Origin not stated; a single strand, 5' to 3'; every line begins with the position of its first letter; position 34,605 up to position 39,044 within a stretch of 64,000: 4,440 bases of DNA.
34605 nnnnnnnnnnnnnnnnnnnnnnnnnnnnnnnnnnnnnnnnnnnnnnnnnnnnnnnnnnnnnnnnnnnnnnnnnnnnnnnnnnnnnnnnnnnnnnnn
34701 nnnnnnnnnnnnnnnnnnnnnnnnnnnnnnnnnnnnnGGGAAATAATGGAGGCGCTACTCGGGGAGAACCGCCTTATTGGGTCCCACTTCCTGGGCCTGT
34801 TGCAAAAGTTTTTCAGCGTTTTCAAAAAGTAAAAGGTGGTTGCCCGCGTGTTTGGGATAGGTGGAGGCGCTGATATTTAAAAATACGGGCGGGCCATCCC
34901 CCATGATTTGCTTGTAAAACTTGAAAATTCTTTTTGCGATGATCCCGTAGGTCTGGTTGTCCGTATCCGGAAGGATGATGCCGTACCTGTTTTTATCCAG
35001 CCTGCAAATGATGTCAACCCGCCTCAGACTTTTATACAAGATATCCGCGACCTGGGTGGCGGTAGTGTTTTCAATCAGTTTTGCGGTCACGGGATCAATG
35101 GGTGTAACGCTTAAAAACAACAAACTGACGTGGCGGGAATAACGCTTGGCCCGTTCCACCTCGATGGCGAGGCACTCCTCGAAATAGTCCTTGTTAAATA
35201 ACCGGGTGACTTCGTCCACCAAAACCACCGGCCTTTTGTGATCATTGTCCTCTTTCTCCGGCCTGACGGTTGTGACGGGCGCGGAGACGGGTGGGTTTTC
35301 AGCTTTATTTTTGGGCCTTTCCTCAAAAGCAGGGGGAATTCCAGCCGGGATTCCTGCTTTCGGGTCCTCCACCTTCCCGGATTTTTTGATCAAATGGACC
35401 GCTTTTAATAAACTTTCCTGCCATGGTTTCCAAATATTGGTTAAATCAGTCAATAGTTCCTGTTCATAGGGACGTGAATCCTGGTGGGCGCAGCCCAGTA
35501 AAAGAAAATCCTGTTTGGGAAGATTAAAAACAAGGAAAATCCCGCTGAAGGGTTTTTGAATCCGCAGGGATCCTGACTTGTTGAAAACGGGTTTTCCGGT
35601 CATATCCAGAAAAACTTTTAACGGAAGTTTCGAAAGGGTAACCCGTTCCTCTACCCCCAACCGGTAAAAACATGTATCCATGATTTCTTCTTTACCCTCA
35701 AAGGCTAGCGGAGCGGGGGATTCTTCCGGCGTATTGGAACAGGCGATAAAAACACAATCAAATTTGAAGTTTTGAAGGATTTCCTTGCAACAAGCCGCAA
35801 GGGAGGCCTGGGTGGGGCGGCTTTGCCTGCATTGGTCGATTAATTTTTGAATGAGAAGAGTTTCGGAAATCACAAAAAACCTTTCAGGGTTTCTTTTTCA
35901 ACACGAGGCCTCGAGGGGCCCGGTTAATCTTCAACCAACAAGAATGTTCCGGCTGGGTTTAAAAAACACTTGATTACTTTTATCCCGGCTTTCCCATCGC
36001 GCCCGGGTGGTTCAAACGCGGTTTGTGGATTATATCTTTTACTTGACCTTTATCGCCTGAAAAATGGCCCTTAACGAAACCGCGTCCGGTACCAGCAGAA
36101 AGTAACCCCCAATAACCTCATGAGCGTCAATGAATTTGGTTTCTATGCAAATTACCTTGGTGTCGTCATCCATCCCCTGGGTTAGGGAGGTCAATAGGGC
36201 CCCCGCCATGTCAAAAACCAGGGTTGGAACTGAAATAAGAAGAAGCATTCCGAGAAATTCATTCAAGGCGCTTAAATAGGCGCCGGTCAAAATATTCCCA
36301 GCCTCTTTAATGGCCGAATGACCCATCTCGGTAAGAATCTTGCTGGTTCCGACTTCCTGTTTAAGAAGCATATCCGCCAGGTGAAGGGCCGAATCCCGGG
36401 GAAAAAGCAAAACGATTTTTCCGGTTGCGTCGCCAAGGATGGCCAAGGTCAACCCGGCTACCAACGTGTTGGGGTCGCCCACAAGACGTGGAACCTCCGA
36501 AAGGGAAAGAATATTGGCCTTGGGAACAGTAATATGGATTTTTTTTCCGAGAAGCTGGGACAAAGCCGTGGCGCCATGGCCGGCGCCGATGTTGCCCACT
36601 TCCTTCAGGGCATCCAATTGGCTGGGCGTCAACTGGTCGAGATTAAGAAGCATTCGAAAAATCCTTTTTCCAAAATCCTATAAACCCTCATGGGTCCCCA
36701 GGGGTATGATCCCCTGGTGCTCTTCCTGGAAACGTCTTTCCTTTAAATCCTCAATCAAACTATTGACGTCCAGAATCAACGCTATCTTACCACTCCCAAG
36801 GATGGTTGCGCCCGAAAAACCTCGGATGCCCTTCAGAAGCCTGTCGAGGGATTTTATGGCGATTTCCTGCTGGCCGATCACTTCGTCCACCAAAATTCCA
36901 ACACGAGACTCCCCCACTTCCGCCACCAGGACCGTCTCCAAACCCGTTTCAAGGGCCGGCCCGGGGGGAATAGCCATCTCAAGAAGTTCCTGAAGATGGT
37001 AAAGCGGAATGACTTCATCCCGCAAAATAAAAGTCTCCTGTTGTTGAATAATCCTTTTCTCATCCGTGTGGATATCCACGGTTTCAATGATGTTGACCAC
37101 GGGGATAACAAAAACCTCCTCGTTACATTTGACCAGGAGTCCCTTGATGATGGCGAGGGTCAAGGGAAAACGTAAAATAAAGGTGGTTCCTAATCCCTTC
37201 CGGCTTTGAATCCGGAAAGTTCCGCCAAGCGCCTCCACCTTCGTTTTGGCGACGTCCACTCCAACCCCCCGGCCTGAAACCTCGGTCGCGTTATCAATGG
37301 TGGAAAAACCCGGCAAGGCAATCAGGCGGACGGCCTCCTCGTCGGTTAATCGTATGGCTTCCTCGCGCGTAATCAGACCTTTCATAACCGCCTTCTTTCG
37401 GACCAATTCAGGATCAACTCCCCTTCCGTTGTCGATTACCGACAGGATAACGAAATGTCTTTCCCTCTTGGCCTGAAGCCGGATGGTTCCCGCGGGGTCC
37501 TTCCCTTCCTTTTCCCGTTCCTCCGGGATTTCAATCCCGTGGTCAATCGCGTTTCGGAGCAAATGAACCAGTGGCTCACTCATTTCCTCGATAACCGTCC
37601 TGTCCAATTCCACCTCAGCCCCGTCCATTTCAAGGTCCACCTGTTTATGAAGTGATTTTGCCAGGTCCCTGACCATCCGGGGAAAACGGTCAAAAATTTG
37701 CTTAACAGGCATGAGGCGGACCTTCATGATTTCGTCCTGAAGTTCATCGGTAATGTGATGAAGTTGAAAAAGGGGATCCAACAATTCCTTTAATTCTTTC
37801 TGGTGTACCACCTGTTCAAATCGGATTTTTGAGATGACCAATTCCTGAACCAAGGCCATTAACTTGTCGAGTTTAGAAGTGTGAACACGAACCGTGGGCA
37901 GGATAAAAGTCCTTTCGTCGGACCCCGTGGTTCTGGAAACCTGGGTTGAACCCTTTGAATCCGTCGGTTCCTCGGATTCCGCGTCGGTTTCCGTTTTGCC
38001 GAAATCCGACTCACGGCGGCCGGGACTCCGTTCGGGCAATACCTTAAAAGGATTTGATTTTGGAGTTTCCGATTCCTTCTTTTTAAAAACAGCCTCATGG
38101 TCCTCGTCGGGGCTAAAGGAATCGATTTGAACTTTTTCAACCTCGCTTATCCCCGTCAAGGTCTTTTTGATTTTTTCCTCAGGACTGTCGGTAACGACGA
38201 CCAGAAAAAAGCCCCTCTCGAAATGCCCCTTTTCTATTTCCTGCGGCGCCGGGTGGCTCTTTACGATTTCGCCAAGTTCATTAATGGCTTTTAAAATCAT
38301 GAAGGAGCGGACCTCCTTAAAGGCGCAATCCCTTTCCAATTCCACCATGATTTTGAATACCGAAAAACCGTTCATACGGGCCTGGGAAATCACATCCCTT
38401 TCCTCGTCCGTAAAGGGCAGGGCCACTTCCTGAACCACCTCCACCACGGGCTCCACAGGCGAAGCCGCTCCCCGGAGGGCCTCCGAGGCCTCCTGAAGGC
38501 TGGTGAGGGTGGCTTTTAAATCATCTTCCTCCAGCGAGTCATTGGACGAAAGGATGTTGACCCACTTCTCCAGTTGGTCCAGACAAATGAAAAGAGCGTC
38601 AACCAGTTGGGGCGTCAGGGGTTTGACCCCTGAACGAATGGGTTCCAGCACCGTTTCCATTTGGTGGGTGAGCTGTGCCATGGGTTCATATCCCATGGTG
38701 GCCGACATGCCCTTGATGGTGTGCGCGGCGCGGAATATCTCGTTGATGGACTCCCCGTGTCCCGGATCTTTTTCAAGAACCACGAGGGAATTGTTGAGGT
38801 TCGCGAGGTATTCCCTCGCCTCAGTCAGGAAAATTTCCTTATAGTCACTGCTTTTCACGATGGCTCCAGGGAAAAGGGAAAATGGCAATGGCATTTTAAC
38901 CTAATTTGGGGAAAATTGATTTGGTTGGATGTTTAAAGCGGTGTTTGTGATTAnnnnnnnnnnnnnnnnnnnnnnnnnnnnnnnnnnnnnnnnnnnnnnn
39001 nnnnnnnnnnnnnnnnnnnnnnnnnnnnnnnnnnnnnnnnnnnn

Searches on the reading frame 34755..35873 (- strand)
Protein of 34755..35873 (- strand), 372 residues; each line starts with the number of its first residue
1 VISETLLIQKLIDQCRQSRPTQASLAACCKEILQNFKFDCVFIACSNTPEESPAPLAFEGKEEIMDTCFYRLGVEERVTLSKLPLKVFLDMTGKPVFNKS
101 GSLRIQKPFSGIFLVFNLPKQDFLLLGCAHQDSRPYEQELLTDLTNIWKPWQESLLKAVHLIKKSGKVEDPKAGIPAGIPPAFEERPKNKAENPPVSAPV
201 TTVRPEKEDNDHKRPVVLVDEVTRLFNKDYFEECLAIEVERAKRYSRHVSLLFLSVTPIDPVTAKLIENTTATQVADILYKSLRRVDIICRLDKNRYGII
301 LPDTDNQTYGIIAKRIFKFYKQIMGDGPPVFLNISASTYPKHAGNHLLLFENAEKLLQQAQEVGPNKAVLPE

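Call 13: search_protein_families(library=pfam, proteins=[window:34755-35873:-], max_evalue=0.001)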
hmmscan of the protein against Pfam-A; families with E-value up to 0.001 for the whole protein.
window:34755-35873:- (372 aa): 1 family
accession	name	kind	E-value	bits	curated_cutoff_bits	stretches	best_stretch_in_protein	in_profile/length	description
PF00990.26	GGDEF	-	4.8e-13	49.6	23.8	1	218-366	2-160/161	Diguanylate cyclase, GGDEF domain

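Call 43: search_protein_families(library=ncbifam, proteins=[window:34755-35873:-], max_evalue=0.00001)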
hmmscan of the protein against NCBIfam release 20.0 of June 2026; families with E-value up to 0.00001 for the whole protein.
window:34755-35873:- (372 aa): 6 families
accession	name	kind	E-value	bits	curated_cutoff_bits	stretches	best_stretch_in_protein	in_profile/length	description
TIGR00254.1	GGDEF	domain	1.5e-10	41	37.4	1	218-369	6-165/168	diguanylate cyclase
NF007135.0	PRK09581.1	equivalog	2e-09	36.8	474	1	217-369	292-453/457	PleD family two-component system response regulator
NF047654.1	DiguCycDgcRLepto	equivalog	1.3e-08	34.1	500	1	209-316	125-235/295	diguanylate cyclase DgcR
NF038266.1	diguan_SiaD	equivalog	9.6e-08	31.7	290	1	210-337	87-217/252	biofilm regulation diguanylate cyclase SiaD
NF051473.1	DigCycDgcsShew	equivalog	1.7e-07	30.9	400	1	218-365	136-285/291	diguanylate cyclase DgcS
NF041606.1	dguan_cyc_DgcA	equivalog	9.1e-06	24.8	370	0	220-370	181-338/340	diguanylate cyclase DgcA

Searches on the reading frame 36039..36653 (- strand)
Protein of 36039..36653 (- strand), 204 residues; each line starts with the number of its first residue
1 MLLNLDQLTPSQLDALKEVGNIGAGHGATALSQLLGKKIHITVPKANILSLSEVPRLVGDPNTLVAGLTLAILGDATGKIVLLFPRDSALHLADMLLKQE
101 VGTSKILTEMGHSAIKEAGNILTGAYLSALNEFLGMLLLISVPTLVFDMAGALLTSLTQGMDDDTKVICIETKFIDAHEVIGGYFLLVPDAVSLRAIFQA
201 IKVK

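Call 13: search_protein_families(library=pfam, proteins=[window:36039-36653:-], max_evalue=0.001)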
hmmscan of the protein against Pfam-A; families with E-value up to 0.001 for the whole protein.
window:36039-36653:- (204 aa): 2 families
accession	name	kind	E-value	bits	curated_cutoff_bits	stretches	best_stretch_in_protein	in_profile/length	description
PF04509.17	CheC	-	2.1e-24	85.6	22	2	12-47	2-37/38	CheC-like family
PF13690.11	CheX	-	1.1e-11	45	27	1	71-148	6-75/94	Chemotaxis phosphatase CheX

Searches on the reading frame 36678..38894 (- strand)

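Call 43: search_protein_families(library=ncbifam, proteins=[window:36678-38894:-], max_evalue=0.00001)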
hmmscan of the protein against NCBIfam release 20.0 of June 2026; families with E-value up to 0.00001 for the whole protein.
window:36678-38894:- (738 aa): 9 families
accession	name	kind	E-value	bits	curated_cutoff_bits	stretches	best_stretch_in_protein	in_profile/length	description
NF041336.1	CheA_Halo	equivalog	3.6e-151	505.1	950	1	16-713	2-666/666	chemotaxis protein CheA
NF007835.0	PRK10547.1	equivalog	7.1e-108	361.9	793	1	16-724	4-667/670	chemotaxis protein CheA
NF046044.1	PnpS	equivalog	3e-07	29.8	400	0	538-577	351-390/390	two-component system histidine kinase PnpS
TIGR02966.1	phoR_proteo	equivalog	4.9e-07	29.1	334.2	0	364-498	160-278/333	phosphate regulon sensor histidine kinase PhoR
TIGR02956.1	TMAO_torS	equivalog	8.9e-07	27.4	676.5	0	529-580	633-684/967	TMAO reductase system sensor histidine kinase/response regulator TorS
NF011874.0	PRK15347.1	equivalog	1e-06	27.1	852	0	537-579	573-615/921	two component system sensor kinase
TIGR02916.1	PEP_his_kin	equivalog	2.1e-06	26.6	300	0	536-577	638-679/679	XrtA/PEP-CTERM system histidine kinase PrsK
NF033092.0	HK_WalK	equivalog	5.2e-06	25.3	725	0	538-577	554-593/594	cell wall metabolism sensor histidine kinase WalK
NF008298.1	PRK11086.1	subfamily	8.2e-06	24.5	520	0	537-578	484-525/529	DcuS/MalK family sensor histidine kinase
